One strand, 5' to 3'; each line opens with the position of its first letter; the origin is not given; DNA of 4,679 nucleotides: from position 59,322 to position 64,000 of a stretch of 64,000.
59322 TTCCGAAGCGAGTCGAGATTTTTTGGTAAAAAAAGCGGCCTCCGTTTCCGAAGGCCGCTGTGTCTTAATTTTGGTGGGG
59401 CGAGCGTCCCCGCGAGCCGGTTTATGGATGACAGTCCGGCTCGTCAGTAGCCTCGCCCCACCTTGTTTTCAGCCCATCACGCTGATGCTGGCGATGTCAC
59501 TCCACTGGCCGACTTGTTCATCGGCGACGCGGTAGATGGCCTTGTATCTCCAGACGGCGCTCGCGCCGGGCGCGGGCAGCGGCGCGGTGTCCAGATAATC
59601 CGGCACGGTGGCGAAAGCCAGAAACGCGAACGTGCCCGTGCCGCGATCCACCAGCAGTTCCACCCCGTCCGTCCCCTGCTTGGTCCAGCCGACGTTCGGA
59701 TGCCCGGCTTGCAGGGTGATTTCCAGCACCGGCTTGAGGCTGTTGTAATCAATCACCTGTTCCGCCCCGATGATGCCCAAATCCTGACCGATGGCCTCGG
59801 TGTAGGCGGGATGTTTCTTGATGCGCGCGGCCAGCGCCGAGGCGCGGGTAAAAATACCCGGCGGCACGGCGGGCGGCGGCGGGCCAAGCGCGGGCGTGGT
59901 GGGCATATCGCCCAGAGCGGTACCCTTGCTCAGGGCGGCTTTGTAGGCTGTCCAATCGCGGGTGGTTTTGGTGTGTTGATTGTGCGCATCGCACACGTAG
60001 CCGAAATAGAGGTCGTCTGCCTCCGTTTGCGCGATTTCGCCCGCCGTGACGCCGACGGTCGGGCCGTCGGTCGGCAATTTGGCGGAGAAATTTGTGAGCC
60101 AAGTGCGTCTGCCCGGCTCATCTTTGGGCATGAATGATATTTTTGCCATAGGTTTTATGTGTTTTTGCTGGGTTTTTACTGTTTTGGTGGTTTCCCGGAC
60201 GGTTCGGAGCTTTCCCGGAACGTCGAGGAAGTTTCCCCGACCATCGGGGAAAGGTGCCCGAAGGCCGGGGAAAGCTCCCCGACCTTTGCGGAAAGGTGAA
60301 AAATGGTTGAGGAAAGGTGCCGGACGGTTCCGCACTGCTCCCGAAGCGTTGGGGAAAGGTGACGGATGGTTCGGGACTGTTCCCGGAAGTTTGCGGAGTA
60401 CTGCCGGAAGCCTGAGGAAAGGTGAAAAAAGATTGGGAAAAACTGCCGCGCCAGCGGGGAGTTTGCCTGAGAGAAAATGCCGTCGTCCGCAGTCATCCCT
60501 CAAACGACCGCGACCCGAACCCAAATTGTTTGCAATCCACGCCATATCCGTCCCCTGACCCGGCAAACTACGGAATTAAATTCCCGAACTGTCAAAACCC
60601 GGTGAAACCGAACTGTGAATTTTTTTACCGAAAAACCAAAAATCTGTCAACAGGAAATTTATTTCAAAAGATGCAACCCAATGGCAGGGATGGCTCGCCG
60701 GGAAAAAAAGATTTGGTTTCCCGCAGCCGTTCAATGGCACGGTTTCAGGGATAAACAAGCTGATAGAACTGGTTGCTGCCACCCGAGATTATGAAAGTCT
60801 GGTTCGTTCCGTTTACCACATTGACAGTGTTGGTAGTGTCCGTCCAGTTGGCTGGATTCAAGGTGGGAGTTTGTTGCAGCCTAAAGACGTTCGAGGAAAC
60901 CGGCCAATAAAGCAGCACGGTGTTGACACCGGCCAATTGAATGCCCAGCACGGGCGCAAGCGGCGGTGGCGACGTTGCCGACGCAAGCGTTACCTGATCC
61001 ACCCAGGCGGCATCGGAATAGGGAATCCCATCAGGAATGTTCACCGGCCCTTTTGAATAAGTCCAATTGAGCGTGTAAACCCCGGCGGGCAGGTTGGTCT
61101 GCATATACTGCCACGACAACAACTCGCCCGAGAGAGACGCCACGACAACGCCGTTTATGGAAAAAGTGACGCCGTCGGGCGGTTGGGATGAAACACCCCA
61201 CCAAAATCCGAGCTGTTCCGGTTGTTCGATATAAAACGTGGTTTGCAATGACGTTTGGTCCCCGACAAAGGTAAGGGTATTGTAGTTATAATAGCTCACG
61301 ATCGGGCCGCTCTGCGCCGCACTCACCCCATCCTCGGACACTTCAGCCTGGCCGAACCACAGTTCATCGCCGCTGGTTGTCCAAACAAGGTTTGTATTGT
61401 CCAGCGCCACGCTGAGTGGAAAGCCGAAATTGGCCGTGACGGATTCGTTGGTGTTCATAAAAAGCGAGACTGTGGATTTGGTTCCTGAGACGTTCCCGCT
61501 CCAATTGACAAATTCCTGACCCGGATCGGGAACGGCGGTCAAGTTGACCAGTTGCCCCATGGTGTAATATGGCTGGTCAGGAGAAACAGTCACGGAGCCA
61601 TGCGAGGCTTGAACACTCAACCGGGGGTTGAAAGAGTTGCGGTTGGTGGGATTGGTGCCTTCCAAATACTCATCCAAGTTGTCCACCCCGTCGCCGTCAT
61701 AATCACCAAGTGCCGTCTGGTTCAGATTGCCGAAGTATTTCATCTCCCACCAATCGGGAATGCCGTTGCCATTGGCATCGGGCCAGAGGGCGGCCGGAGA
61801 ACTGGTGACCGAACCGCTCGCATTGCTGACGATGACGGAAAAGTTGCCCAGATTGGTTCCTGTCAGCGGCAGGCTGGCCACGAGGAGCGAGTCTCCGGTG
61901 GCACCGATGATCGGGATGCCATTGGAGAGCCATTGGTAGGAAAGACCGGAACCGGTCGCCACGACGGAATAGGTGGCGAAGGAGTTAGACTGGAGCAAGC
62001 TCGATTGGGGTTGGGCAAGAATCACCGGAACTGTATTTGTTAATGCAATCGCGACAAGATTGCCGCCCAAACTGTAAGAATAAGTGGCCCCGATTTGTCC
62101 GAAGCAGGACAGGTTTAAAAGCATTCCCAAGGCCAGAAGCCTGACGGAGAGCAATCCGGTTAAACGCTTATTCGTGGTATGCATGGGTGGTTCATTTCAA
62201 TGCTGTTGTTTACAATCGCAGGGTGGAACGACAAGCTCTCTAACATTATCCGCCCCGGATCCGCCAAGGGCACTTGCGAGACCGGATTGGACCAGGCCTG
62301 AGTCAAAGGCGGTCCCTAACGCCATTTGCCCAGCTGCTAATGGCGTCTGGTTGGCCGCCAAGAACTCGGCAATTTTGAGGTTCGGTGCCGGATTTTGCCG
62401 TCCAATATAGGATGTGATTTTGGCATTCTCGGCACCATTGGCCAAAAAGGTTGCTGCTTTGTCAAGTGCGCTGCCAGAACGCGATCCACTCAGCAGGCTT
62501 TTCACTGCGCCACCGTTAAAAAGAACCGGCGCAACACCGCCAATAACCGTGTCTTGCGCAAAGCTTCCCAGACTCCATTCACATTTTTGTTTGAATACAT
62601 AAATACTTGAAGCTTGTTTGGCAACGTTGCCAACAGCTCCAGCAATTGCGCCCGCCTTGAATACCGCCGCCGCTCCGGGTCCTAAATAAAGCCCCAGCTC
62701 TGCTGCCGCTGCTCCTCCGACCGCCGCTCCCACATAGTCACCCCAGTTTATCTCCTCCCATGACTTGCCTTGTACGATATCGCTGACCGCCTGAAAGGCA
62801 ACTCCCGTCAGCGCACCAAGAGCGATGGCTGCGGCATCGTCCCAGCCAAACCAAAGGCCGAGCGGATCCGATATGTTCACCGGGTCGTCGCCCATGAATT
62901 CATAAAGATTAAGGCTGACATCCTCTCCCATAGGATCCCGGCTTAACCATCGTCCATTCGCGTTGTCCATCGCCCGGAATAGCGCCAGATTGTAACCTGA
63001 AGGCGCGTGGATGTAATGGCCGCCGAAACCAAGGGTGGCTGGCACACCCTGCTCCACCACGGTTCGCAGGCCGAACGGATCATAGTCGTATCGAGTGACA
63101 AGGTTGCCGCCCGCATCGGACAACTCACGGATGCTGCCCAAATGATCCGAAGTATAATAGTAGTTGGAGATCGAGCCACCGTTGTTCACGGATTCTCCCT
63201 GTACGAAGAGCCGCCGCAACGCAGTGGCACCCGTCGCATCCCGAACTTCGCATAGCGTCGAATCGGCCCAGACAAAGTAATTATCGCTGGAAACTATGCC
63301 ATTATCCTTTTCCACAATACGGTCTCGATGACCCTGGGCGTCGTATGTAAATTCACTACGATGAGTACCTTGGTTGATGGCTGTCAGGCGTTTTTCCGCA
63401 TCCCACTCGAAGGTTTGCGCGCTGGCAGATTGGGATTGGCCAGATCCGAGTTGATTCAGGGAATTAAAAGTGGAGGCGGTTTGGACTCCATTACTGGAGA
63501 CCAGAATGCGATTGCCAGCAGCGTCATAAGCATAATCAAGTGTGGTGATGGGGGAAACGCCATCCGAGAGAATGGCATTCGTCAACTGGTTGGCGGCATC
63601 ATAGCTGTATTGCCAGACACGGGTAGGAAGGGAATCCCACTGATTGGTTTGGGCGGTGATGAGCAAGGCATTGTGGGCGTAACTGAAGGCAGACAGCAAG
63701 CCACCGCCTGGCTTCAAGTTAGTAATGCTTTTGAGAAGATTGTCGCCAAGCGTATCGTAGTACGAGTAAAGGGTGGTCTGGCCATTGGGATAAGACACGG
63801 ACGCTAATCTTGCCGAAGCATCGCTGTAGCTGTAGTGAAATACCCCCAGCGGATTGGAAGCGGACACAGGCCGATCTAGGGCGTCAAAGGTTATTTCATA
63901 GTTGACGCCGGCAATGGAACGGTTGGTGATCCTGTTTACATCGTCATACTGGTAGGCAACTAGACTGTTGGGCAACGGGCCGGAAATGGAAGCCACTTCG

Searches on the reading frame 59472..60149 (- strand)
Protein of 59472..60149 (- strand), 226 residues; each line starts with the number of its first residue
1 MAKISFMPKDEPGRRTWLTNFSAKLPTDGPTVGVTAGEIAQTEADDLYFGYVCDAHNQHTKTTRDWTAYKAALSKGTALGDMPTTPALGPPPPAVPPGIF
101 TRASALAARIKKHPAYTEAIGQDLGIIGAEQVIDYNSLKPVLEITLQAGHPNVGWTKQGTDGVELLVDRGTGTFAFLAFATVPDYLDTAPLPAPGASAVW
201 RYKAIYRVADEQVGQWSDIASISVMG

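Call 12: search_protein_families(library=pfam, proteins=[window:59472-60149:-], max_evalue=1)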
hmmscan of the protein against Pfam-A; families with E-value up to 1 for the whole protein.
window:59472-60149:- (226 aa): 0 families

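Call 13: search_protein_families(library=phrogs, proteins=[window:59472-60149:-], max_evalue=1)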
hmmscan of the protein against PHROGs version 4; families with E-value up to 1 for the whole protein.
window:59472-60149:- (226 aa): 0 families

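Call 28: find_homologous_proteins(query=window:59472-60149:-)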
Query window:59472-60149:- (226 aa): 297 proteins with E <= 0.001 among 1028 candidates; the best 120 are listed.
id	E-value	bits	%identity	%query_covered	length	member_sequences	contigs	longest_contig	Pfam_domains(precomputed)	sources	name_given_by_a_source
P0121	2.8e-133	460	91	100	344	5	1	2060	-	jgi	jgi:hypothetical protein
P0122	3.5e-132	457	89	100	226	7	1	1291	-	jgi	jgi:hypothetical protein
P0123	3.5e-125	434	86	97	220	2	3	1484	-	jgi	jgi:hypothetical protein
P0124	1.2e-120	419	82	99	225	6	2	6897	-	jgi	jgi:hypothetical protein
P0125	1.2e-113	396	76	100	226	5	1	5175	-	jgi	-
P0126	7.0e-110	384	74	100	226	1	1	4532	-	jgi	jgi:hypothetical protein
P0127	7.3e-108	377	75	100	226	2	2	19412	-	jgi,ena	jgi:hypothetical protein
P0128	1.0e-107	377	73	100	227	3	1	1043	-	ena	-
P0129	2.1e-107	376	74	100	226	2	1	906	-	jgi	jgi:hypothetical protein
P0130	4.8e-107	375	74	100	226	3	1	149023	-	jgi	jgi:hypothetical protein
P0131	8.0e-107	374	74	100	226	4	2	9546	-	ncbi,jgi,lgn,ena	jgi:hypothetical protein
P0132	9.0e-107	374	74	100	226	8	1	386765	-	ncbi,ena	-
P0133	2.4e-106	372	74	100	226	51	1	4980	-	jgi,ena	-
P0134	2.7e-106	372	73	100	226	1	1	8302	-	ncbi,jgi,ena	jgi:hypothetical protein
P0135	7.6e-106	371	74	100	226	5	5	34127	-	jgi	jgi:hypothetical protein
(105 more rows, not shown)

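Call 31: find_related_loci(query=A2, collection=metagenome_contigs, flank=2000)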
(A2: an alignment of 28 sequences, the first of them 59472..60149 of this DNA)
Query A2 (226 aa) in metagenome_contigs; peptide patterns used: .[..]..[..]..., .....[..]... (x = any residue, [..] = any of these).
478 stretches matched a pattern; 392 encode a relative of the query (tblastn E <= 1e-3); the best 80 are kept; 80 distinct loci.
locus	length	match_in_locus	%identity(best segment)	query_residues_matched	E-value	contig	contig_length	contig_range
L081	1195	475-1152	90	1-226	5e-137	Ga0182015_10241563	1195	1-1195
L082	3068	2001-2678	74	1-226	2e-114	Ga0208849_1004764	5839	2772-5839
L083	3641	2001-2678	76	1-226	3e-109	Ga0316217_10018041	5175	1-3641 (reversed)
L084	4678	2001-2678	74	1-226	1e-106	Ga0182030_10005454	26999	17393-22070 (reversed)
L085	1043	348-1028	73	1-226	1e-115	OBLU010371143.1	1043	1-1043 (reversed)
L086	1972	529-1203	68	3-226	1e-108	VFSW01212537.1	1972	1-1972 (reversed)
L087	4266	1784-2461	75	1-226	1e-102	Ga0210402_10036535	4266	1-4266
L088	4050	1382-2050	68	3-226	4e-99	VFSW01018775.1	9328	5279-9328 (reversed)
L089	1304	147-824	64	1-226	8e-107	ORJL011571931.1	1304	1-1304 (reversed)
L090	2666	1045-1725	64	1-226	6e-100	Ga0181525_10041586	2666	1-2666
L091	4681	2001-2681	70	1-226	4e-95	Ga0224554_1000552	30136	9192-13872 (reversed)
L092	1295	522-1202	70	1-226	1e-101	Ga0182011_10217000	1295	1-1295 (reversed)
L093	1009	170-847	66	1-226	6e-101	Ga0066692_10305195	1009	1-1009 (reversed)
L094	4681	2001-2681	70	1-226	8e-92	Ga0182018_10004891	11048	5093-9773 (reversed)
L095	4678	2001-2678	65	1-226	6e-91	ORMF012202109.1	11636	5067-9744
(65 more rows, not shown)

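Call 38: search_protein_families(library=ncbifam, proteins=[window:59472-60149:-], max_evalue=1)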
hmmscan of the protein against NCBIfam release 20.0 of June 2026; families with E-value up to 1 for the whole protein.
window:59472-60149:- (226 aa): 0 families

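Call 39: search_protein_families(library=padloc, proteins=[window:59472-60149:-], max_evalue=1)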
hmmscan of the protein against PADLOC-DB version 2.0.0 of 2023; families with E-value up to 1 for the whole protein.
window:59472-60149:- (226 aa): 0 families

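Call 87: find_related_loci(query=A2, collection=viral_contigs, flank=4000)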
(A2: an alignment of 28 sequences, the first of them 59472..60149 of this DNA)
Query A2 (226 aa) in viral_contigs; peptide patterns used: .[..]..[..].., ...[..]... (x = any residue, [..] = any of these).
47 stretches matched a pattern, but none encodes a relative of the query by tblastn (E <= 1e-3).

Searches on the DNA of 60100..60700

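Call 96: search_rna_families(source=window, start=60100, end=60700, threshold=evalue, max_evalue=1)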
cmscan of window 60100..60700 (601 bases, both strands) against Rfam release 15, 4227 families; matches with E-value up to 1: 2.
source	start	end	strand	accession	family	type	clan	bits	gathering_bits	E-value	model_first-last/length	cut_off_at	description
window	60218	60287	-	RF03381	mir-2796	Gene; miRNA;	-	20.1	72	0.09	1-77/77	no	mir-2796 microRNA precursor family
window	60223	60314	+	RF01055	Molybdenum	Cis-reg; riboswitch;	-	15.3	36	0.79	1-135/135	no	Molybdenum/Tungsten riboswitch aptamer (Moco RNA motif)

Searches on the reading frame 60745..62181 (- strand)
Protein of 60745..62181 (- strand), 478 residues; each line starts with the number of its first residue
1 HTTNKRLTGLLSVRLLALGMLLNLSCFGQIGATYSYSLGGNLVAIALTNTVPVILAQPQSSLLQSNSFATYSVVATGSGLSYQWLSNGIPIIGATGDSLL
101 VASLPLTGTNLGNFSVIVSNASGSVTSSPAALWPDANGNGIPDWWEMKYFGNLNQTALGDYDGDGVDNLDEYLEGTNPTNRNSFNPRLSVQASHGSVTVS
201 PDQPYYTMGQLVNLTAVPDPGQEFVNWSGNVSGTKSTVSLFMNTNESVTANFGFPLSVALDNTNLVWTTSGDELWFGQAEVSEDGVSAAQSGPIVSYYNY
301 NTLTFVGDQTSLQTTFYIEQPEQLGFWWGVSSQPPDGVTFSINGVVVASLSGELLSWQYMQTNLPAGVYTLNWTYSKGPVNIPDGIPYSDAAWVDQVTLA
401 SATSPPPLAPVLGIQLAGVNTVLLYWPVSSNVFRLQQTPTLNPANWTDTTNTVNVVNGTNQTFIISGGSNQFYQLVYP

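Call 85: search_protein_families(library=pfam, proteins=[window:60745-62181:-], max_evalue=0.001)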
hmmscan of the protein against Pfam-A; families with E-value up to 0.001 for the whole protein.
window:60745-62181:- (478 aa): 1 family
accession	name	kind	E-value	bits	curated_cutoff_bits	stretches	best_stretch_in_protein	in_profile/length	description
PF18998.6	Flg_new_2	-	7.5e-15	55.1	23.6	1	189-252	4-69/73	Divergent InlB B-repeat domain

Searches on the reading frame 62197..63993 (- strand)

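Call 85: search_protein_families(library=pfam, proteins=[window:62197-63993:-], max_evalue=0.001)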
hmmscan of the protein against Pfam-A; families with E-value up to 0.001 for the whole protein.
window:62197-63993:- (598 aa): 1 family
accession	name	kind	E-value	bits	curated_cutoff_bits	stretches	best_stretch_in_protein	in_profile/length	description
PF05593.20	RHS_repeat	-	6.8e-20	71.4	22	0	36-73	1-38/38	RHS Repeat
